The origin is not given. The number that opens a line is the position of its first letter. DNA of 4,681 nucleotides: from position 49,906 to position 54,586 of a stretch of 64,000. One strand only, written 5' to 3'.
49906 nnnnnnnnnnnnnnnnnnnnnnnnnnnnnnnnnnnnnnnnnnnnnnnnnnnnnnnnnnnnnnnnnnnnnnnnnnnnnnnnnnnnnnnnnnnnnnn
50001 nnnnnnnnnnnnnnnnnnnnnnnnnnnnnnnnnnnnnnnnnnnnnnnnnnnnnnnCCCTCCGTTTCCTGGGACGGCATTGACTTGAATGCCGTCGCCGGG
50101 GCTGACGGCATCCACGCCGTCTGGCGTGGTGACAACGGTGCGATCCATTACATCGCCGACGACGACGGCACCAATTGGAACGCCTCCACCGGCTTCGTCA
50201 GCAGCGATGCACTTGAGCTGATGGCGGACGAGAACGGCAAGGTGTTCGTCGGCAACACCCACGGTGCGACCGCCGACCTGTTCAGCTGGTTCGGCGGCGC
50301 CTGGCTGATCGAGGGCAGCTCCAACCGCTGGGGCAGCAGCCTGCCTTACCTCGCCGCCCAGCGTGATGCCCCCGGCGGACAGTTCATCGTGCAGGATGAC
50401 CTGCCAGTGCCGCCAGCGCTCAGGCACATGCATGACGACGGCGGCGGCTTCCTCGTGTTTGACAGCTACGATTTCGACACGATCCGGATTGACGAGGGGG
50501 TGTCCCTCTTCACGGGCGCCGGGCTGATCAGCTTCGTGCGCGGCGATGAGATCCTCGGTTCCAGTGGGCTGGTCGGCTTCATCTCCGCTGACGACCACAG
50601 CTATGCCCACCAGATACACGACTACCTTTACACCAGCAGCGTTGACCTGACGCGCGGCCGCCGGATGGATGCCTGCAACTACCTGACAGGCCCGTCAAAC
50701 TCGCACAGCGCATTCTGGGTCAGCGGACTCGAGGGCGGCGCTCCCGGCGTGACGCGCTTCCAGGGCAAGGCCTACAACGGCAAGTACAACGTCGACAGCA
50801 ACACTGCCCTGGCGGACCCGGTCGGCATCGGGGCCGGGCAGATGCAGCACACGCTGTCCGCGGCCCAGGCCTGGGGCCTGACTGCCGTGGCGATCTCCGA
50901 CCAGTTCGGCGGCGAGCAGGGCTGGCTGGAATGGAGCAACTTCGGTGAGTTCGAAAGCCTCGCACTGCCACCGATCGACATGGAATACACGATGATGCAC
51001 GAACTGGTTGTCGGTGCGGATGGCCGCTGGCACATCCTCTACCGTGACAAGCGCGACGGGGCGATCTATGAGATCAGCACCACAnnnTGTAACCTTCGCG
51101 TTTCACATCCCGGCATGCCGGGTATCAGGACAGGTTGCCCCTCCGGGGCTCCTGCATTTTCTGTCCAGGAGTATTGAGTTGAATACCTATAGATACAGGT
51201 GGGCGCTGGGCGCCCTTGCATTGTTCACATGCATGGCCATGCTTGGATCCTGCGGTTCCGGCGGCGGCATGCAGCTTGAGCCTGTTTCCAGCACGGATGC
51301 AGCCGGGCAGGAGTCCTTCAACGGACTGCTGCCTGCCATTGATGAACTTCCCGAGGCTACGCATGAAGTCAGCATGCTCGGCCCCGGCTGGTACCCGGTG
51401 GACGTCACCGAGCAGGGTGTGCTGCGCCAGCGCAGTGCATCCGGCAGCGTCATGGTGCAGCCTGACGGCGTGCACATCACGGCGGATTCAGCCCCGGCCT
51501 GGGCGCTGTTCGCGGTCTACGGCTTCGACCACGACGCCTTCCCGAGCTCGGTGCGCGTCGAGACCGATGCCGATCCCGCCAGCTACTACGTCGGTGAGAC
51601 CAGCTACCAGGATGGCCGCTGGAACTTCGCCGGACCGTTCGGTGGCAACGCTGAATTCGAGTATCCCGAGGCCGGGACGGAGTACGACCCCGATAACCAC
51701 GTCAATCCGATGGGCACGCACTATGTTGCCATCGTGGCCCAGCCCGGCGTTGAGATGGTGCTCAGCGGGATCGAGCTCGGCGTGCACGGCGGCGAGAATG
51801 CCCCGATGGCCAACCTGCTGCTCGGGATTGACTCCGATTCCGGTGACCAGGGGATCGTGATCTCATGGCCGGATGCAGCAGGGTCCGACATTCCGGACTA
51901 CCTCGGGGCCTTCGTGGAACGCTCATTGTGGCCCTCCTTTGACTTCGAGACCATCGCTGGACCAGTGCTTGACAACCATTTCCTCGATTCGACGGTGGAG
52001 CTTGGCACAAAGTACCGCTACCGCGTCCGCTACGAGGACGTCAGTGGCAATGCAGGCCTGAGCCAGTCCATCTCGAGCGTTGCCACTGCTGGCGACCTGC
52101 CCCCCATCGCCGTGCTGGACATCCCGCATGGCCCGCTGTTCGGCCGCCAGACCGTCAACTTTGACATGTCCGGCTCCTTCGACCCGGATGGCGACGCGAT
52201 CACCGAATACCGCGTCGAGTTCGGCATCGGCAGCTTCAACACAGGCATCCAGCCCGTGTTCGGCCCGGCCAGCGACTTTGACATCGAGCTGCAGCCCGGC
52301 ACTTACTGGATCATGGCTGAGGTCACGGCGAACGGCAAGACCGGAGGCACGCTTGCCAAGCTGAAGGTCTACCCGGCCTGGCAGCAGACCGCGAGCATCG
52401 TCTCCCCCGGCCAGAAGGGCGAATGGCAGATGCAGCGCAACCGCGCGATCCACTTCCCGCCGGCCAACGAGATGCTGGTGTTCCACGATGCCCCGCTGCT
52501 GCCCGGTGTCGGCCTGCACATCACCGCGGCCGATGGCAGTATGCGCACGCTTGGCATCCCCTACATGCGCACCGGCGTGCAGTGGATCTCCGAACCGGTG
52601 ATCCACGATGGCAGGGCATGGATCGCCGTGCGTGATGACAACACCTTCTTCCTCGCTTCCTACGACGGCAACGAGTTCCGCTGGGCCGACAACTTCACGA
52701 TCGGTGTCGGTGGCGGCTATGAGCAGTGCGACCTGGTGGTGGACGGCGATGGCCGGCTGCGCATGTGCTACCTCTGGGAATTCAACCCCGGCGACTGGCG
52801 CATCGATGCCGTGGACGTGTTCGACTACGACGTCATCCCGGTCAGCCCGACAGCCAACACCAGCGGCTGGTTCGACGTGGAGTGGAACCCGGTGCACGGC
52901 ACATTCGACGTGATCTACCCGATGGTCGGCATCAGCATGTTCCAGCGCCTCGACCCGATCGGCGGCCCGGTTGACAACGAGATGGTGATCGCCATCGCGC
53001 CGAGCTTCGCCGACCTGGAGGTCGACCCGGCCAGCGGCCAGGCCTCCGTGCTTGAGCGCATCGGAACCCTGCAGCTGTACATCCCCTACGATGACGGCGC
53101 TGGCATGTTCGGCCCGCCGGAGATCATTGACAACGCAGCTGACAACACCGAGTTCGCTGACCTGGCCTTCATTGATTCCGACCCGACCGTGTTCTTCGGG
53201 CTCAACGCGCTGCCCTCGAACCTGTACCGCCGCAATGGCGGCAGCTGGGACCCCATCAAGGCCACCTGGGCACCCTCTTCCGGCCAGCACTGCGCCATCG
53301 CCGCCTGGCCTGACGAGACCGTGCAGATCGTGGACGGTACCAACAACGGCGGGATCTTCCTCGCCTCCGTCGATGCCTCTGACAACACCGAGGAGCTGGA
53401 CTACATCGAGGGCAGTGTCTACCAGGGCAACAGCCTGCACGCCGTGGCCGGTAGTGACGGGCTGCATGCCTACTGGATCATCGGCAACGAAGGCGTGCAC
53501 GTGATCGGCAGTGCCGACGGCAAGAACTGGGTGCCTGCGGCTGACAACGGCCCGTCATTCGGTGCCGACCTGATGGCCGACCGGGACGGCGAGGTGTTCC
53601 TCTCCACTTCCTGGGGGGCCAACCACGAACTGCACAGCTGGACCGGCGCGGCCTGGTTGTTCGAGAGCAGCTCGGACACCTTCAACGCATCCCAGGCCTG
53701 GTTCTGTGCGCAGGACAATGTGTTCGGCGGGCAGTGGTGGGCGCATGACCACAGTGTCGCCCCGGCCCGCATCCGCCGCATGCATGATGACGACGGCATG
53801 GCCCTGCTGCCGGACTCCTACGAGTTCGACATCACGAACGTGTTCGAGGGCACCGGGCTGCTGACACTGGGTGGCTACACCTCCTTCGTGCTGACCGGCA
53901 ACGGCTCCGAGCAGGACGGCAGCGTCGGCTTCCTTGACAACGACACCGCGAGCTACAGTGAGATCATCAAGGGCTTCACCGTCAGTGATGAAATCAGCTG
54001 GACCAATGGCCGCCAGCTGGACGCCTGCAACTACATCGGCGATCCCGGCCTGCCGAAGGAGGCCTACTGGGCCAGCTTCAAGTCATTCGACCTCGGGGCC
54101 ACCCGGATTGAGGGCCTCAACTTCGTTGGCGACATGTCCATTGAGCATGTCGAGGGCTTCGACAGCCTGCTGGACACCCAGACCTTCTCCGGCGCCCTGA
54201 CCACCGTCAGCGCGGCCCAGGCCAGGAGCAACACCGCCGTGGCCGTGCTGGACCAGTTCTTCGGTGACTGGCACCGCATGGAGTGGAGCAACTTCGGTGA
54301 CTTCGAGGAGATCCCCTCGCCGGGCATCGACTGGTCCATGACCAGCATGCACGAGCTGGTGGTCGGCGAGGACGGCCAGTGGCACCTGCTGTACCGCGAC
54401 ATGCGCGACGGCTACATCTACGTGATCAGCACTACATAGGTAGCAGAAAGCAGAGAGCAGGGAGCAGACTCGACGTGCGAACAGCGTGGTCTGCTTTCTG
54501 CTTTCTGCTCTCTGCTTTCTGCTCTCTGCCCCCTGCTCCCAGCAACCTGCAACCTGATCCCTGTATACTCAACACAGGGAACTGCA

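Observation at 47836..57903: Tandem triplication of ~1100-aa FN3/PKD/BNR-propeller lipoproteins, each terminated by an (AGCAGA)n hairpin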

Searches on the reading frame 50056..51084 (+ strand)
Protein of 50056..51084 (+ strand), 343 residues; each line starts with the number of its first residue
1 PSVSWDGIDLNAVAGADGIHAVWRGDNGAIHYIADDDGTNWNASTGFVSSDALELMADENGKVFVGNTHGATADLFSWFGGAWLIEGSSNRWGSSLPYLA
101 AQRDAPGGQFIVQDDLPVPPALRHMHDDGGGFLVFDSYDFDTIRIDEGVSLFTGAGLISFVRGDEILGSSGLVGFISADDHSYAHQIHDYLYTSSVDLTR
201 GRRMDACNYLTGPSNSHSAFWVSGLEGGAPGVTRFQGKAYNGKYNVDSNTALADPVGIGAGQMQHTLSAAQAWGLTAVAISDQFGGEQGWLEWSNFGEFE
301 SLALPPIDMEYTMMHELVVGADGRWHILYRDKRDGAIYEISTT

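Call 99: search_solved_structures(query=window:50056-51084:+, max_evalue=10)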
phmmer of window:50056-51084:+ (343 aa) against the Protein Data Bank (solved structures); distinct sequences matched with E-value up to 10: 4.
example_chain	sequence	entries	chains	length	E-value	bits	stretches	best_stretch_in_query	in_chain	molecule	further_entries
6a7s_B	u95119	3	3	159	0.015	17.7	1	17-98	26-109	N-acetylglucosamine-specific lectin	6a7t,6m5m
3o3x_A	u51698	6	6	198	0.29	13.5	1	263-303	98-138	gp41-5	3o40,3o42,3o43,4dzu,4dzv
1qr9_A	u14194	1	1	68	0.56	12.6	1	263-302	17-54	GP41 ENVELOPE PROTEIN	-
5cmu_A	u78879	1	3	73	1.5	11.2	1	263-295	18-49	Envelope glycoprotein,AP1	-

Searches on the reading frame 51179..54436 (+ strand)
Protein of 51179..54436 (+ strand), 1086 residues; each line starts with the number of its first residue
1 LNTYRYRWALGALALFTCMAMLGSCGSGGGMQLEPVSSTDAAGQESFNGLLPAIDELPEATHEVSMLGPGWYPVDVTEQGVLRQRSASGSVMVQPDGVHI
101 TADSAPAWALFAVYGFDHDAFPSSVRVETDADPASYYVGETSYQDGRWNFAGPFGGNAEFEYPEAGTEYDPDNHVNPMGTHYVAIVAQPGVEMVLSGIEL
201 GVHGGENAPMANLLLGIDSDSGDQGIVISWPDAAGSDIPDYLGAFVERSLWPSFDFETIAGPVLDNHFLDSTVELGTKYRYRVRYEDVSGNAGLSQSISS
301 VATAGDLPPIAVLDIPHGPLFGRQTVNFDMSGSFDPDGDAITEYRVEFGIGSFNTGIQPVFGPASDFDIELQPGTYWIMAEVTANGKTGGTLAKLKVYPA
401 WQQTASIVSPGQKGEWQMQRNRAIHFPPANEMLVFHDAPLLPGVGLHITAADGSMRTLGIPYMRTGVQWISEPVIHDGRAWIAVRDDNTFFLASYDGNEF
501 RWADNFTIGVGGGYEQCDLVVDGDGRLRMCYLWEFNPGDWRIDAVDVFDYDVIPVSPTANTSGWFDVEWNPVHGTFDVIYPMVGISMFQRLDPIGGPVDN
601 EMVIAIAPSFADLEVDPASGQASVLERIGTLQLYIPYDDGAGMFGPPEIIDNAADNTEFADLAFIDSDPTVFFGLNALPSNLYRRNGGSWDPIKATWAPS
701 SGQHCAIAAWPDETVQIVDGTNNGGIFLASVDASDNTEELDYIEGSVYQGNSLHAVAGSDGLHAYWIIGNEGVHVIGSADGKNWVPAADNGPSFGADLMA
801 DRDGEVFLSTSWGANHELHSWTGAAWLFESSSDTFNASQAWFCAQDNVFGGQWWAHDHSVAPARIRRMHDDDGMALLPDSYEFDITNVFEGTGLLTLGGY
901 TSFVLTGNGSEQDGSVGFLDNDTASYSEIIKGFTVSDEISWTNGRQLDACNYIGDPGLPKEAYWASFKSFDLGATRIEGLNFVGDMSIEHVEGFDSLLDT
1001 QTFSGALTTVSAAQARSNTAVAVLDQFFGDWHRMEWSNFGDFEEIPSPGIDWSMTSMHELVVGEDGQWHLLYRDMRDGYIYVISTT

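Call 10: search_protein_families(library=pfam, proteins=[window:51230-54436:+], max_evalue=1)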
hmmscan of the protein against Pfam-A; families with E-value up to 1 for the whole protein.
window:51230-54436:+ (1069 aa): 1 family
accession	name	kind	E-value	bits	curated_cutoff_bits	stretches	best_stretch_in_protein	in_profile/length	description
PF18911.6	PKD_4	-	0.079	13.5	27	1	304-341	15-51/85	PKD domain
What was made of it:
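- On PKD domain: PKD_4 scores E 0.079 (13.5 bits against a cutoff of 27) in g2 only (call 10).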

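Call 89: search_protein_families(library=ncbifam, proteins=[window:51179-54436:+], max_evalue=0.01)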
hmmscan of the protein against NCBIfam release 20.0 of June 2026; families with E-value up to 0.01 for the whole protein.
window:51179-54436:+ (1086 aa): 0 families

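Call 115: search_protein_families(library=phrogs, proteins=[window:51179-54436:+], max_evalue=0.01)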
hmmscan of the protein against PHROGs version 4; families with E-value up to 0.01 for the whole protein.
window:51179-54436:+ (1086 aa): 0 families

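Call 116: search_protein_families(library=padloc, proteins=[window:51179-54436:+], max_evalue=0.01)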
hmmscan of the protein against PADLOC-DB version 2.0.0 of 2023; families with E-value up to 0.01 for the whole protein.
window:51179-54436:+ (1086 aa): 0 families
